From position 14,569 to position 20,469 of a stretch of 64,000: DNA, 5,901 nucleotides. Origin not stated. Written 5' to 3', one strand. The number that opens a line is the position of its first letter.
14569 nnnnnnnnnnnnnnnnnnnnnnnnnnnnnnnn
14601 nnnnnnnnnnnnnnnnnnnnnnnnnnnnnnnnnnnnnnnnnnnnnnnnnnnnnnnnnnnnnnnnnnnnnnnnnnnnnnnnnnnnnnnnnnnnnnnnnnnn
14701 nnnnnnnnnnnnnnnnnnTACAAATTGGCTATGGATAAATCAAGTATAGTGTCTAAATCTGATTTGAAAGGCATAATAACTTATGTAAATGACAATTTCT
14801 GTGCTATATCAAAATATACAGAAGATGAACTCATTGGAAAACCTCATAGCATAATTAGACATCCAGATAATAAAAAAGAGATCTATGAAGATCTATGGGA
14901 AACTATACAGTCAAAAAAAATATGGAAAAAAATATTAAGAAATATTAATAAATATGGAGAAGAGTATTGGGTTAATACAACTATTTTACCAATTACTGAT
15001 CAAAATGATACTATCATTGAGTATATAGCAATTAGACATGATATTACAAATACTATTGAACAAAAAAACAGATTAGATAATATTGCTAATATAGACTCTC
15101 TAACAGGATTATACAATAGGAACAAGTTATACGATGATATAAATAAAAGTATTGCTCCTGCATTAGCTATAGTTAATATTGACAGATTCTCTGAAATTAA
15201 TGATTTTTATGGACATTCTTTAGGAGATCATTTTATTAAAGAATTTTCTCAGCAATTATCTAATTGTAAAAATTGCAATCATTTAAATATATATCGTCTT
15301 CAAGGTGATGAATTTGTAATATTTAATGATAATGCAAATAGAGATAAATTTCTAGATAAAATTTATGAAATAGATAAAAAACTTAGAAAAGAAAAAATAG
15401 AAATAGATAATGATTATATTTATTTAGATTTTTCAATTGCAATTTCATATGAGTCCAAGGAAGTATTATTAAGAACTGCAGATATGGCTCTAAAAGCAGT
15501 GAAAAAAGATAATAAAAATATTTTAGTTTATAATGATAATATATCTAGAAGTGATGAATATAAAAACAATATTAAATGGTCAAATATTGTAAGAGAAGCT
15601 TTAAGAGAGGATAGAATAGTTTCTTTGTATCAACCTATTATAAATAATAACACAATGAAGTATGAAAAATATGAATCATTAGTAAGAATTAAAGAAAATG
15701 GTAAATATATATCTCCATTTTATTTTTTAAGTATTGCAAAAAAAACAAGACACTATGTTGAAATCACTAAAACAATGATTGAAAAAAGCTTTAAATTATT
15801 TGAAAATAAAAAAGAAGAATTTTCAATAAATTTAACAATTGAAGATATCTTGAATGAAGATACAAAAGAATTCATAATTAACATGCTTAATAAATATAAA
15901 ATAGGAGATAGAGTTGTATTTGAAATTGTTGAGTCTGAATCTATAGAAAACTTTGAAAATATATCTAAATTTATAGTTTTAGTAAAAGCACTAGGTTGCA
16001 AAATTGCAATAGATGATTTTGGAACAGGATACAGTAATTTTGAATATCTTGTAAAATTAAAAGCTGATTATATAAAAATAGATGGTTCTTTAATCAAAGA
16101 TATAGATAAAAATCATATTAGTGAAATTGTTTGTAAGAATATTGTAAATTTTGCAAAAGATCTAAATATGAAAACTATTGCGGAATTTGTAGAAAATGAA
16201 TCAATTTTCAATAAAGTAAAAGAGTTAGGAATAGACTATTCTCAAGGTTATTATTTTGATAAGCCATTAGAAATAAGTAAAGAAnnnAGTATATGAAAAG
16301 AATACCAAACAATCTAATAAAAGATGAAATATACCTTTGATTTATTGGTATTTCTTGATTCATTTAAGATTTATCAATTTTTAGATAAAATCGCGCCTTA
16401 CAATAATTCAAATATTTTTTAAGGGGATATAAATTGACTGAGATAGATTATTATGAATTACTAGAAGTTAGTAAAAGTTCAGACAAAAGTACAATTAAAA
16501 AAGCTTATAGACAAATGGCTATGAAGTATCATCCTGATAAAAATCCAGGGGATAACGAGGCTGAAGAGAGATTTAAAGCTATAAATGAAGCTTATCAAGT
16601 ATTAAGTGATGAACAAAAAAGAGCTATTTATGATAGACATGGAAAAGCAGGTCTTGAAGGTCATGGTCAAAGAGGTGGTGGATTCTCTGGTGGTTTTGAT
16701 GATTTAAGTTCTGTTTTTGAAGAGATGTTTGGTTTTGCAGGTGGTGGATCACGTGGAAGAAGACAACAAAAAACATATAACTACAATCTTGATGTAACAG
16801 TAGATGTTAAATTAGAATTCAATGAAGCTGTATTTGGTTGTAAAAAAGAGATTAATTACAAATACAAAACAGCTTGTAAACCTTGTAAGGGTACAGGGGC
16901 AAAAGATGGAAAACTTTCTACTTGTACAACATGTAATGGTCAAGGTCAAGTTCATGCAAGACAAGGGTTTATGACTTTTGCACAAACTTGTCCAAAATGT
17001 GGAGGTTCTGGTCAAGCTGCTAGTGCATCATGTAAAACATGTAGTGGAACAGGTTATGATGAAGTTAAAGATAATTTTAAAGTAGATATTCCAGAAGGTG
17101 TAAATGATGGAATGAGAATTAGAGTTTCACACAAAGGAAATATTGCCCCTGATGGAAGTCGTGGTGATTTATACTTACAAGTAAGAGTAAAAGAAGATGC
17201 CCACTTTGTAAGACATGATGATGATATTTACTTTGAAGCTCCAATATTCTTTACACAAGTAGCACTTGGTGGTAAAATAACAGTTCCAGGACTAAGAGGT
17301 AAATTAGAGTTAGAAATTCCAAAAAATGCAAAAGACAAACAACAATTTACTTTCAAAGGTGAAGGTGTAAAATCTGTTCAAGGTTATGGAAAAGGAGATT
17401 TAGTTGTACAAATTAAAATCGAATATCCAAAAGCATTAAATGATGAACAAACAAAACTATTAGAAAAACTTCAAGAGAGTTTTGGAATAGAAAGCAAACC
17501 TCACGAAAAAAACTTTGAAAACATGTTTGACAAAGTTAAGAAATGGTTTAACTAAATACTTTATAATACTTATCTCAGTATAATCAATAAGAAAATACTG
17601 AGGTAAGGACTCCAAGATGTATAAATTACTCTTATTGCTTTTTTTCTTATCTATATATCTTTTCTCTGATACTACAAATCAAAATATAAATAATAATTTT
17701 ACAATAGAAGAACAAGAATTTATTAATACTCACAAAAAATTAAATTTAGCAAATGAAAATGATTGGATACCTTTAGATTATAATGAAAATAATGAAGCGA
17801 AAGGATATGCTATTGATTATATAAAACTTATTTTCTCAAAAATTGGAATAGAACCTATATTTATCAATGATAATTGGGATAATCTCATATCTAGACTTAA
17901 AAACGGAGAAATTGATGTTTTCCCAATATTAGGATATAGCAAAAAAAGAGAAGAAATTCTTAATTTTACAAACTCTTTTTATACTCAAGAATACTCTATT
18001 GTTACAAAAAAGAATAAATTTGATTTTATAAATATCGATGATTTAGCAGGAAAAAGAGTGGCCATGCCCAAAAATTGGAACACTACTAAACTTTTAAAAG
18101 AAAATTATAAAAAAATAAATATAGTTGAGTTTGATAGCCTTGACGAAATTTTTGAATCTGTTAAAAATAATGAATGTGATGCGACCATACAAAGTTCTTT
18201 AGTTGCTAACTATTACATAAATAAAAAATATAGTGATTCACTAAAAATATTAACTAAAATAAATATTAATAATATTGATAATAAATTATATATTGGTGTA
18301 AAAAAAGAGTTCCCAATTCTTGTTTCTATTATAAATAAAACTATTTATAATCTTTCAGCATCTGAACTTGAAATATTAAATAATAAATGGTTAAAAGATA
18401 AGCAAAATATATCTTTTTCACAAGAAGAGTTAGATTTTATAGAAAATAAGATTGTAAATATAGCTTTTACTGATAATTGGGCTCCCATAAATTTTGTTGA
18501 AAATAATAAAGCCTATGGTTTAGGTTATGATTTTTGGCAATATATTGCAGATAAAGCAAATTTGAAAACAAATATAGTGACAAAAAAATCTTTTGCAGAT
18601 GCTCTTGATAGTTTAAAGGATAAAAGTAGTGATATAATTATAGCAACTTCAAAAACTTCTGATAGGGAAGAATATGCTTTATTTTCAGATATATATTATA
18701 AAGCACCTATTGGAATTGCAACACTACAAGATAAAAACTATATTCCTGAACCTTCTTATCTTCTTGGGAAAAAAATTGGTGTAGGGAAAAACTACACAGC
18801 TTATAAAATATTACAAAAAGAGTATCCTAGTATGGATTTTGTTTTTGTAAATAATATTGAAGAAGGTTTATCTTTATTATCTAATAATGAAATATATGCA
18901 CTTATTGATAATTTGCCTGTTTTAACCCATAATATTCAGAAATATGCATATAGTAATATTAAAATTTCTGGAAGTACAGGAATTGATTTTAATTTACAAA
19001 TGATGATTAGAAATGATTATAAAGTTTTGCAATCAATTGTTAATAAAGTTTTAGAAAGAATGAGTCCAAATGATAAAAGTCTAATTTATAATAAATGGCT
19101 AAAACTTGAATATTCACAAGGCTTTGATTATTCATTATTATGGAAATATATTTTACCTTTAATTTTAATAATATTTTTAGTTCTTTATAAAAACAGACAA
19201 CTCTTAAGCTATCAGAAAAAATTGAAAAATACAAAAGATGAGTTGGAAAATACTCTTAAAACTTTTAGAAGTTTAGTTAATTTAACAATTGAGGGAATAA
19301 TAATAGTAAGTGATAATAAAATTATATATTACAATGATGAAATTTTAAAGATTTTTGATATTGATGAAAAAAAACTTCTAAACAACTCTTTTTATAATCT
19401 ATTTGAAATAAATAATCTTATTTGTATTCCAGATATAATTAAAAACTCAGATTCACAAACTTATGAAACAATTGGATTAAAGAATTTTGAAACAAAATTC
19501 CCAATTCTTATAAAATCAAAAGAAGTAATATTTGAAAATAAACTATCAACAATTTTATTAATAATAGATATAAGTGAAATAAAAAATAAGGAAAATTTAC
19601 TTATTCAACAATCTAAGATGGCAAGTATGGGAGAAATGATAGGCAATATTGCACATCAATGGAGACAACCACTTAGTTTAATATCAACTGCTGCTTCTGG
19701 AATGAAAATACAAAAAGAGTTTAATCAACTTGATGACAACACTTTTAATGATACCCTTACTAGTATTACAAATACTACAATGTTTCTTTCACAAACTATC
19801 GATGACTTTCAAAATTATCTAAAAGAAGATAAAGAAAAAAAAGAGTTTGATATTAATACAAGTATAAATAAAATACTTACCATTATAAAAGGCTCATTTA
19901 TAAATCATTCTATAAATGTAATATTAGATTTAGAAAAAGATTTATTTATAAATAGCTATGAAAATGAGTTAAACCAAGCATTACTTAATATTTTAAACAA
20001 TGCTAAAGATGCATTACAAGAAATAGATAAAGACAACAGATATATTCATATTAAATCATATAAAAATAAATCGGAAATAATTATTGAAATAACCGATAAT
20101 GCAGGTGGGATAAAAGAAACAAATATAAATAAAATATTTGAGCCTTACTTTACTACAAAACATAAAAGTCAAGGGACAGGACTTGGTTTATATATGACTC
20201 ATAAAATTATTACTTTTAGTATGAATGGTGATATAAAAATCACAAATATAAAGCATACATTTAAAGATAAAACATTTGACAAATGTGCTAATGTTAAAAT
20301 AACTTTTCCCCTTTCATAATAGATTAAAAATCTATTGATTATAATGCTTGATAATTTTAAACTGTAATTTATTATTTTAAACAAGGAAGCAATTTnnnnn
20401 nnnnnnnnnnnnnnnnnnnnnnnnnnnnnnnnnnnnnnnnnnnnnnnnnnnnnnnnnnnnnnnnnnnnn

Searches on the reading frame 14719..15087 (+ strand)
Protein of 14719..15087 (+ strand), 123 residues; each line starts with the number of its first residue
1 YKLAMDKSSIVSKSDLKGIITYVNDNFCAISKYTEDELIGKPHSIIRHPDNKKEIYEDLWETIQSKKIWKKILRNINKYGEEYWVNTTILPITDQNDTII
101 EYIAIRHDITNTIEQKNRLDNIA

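Call 60: search_solved_structures(query=window:14719-15087:+, max_evalue=0.001, show_alignments=1)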
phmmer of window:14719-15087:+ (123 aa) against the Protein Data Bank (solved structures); distinct sequences matched with E-value up to 0.001: 101 (the best 60 are shown).
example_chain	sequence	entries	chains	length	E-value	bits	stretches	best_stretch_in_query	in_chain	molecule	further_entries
3ewk_A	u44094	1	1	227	1.4e-34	121.9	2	11-117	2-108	Sensor protein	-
8dik_A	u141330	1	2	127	1.1e-23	86.8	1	6-110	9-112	Aerotaxis receptor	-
31cj_A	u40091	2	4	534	1.9e-20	76.2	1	6-110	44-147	Aerotaxis receptor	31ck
2gj3_A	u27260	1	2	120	1.4e-11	47.7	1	11-109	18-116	Nitrogen fixation regulatory protein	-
9qq6_A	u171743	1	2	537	2.1e-11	47.1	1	11-121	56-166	histidine kinase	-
6yxc_A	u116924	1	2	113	2.8e-08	37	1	10-110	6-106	Multi-sensor hybrid histidine kinase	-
7r5n_A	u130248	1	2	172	2.8e-08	37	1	15-119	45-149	Sensory box protein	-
8pm1_A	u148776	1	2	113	6.2e-08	35.9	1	11-110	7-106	histidine kinase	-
6yx4_A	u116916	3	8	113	7.3e-08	35.7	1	10-110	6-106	Multi-sensor hybrid histidine kinase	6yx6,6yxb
6rhf_A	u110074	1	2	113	1e-07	35.2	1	10-110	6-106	Multi-sensor hybrid histidine kinase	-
6y7u_A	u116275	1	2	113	1e-07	35.2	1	10-110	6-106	Multi-sensor hybrid histidine kinase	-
7oo9_A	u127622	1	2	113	1.1e-07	35.1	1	20-110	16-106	Hybrid sensor histidine kinase/response regulator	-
7ab7_A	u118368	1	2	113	1.3e-07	34.8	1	19-110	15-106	Multi-sensor hybrid histidine kinase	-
6ywq_A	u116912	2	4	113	1.4e-07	34.8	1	10-110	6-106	Multi-sensor hybrid histidine kinase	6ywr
6ywg_A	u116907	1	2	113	1.4e-07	34.8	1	10-110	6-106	Multi-sensor hybrid histidine kinase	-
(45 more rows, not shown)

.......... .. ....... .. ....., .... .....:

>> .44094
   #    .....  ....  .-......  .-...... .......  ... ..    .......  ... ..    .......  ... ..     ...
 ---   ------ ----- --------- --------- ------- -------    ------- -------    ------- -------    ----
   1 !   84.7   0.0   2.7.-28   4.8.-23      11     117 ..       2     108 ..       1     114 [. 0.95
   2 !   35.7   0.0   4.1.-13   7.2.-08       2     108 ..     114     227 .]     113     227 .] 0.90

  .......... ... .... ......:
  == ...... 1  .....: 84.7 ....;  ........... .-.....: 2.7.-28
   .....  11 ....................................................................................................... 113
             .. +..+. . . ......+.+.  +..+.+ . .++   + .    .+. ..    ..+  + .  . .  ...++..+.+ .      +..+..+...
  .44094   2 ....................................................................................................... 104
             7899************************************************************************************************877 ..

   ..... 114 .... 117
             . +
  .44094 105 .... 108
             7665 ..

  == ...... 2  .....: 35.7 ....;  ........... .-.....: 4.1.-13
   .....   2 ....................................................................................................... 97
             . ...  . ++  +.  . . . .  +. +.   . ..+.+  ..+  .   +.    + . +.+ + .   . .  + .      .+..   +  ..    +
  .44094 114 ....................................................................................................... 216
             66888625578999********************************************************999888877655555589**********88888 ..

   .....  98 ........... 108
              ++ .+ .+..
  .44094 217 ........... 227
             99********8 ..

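Call 64: search_solved_structures(query=window:14719-15087:+, max_evalue=1e-10, show_alignments=4)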
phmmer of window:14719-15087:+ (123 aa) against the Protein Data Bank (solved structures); distinct sequences matched with E-value up to 1e-10: 5.
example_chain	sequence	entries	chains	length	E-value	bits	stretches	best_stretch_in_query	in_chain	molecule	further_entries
3ewk_A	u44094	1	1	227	1.4e-34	121.9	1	11-117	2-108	Sensor protein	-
8dik_A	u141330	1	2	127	1.1e-23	86.8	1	6-110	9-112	Aerotaxis receptor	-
31cj_A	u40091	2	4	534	1.9e-20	76.2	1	6-110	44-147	Aerotaxis receptor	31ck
2gj3_A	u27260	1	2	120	1.4e-11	47.7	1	11-109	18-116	Nitrogen fixation regulatory protein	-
9qq6_A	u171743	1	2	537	2.1e-11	47.1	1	11-121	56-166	histidine kinase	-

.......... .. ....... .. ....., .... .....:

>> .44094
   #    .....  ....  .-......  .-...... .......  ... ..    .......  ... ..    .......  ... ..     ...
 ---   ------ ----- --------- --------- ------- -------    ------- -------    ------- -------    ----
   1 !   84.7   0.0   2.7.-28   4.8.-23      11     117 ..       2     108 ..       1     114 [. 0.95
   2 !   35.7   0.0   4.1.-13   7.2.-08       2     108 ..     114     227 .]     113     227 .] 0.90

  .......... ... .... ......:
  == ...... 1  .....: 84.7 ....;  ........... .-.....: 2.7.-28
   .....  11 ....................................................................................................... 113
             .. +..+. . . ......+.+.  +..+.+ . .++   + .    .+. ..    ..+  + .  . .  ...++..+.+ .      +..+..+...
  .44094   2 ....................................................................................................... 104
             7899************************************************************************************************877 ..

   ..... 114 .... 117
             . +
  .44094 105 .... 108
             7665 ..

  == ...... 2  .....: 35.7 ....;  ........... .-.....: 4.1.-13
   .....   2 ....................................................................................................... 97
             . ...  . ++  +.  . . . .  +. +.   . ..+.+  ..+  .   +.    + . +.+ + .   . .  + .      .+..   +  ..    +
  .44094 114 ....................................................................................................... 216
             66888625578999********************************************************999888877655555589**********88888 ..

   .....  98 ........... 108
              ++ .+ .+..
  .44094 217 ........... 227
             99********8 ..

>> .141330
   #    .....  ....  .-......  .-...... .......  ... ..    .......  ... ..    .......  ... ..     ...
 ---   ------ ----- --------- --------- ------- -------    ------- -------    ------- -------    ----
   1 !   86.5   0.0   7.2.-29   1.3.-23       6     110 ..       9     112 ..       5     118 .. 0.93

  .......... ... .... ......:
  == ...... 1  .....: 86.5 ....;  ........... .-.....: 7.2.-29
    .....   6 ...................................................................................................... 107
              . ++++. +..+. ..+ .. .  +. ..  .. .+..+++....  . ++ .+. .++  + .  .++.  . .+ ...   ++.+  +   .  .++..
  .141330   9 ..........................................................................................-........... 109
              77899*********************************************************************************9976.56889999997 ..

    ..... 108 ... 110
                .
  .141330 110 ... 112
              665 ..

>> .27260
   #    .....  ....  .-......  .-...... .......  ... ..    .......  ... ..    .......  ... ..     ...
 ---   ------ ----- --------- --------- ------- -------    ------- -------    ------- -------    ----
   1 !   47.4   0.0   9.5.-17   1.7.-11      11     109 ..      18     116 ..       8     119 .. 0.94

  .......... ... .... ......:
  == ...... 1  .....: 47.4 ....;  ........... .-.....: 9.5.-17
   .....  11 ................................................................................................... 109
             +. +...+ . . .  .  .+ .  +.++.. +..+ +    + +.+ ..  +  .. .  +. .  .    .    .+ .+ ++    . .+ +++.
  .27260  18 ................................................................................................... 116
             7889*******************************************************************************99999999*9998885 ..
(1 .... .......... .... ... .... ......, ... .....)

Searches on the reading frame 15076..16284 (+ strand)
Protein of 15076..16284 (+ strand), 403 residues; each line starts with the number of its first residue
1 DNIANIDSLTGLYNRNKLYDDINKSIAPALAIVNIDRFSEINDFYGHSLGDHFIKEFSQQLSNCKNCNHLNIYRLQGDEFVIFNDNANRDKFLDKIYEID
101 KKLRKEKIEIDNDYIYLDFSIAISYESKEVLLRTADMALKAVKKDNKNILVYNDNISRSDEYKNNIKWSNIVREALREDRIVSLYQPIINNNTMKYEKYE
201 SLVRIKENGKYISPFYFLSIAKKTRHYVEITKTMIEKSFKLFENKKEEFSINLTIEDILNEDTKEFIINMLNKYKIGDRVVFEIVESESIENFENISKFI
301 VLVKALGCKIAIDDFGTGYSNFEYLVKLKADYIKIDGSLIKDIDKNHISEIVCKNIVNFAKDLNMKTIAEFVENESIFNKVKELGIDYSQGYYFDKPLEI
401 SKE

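Call 61: search_solved_structures(query=window:15076-16284:+, max_evalue=1e-20, show_alignments=0)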
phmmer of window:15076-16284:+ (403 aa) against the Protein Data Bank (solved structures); distinct sequences matched with E-value up to 1e-20: 17.
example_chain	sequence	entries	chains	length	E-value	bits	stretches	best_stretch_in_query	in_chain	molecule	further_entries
5xgb_A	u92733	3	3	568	4.6e-41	144.5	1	7-402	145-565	Uncharacterized protein | Uncharacterized protein PA0861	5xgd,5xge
8pps_A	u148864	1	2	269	1.1e-30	110.4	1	165-401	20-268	EAL domain-containing protein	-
4rnh_A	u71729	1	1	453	7e-30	107.7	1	4-399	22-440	Motility regulator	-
9cmf_A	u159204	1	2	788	8e-30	107.5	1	3-399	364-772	Oxygen sensor protein DosP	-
9clo_A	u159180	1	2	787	8.2e-30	107.5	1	3-399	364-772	Oxygen sensor protein DosP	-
9cdr_A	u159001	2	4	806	8.5e-30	107.4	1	3-399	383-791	Oxygen sensor protein DosP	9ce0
9bgv_A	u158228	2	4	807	8.7e-30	107.4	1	3-399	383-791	Oxygen sensor protein DosP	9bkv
4rnf_A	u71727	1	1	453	1.7e-28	103.1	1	4-399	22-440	Motility regulator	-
4q6j_A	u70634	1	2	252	3.4e-26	95.6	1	172-400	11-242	Lmo0131 protein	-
5m3c_A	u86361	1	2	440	4.3e-25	92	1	16-399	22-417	Diguanylate cyclase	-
4f3h_A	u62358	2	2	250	8.7e-25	91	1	166-393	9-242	Putative uncharacterized protein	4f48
6ifq_B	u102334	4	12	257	1.3e-24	90.4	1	181-397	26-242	cyclic di nucleotide phoshodiesterase | EAL domain protein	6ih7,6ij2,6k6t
6ih1_A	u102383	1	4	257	1.7e-24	90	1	182-397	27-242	cyclic di nucleotide phoshodiesterase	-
4foj_A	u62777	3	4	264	3.1e-23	85.8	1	161-393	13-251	FimX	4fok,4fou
7lkq_A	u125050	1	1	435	4.2e-23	85.4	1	147-393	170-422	FimX(GGDEF-EAL)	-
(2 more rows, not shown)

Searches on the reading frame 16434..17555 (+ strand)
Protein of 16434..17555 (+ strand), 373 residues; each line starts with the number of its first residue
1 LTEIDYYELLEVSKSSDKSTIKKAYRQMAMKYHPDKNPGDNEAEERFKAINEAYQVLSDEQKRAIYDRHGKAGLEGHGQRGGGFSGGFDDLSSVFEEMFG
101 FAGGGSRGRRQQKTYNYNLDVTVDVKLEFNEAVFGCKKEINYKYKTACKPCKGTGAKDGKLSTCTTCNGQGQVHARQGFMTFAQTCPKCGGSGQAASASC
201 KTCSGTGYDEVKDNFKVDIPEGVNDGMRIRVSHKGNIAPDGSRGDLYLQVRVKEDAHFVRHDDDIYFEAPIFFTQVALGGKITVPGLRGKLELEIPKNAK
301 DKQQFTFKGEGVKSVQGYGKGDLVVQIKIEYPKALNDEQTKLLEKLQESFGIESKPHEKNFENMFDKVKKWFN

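Call 75: search_protein_families(library=pfam, proteins=[window:16434-17555:+], max_evalue=0.00001)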
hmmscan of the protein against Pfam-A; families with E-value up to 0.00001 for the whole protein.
window:16434-17555:+ (373 aa): 3 families
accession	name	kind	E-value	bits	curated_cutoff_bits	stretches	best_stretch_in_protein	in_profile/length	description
PF01556.23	DnaJ_C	-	1.7e-42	145.5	26.6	1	122-332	2-152/152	DnaJ C terminal domain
PF00226.36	DnaJ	-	5.7e-29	100.5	27.8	1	5-67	1-63/63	DnaJ domain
PF00684.25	DnaJ_CXXCXGXG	-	1.9e-12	47.7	32.7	1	148-207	1-65/65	DnaJ central domain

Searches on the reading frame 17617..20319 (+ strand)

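Call 75: search_protein_families(library=pfam, proteins=[window:17617-20319:+], max_evalue=0.00001)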
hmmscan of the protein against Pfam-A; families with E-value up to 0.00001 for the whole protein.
window:17617-20319:+ (900 aa): 4 families
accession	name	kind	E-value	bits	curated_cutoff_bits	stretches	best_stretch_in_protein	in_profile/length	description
PF00497.25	SBP_bac_3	-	4.8e-38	130.3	26.4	2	281-495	2-130/132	Bacterial extracellular solute-binding proteins, family 3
PF02518.31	HATPase_c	-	6.6e-16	59.2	26.4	1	782-878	3-96/111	Histidine kinase-, DNA gyrase B-, and HSP90-like ATPase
PF10613.14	Lig_chan-Glu_bd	-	8.2e-06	26.3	30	0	84-133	64-114/115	Ligated ion channel L-glutamate- and glycine-binding site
PF13426.13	PAS_9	-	8.4e-06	26.4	27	1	559-654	2-103/103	PAS domain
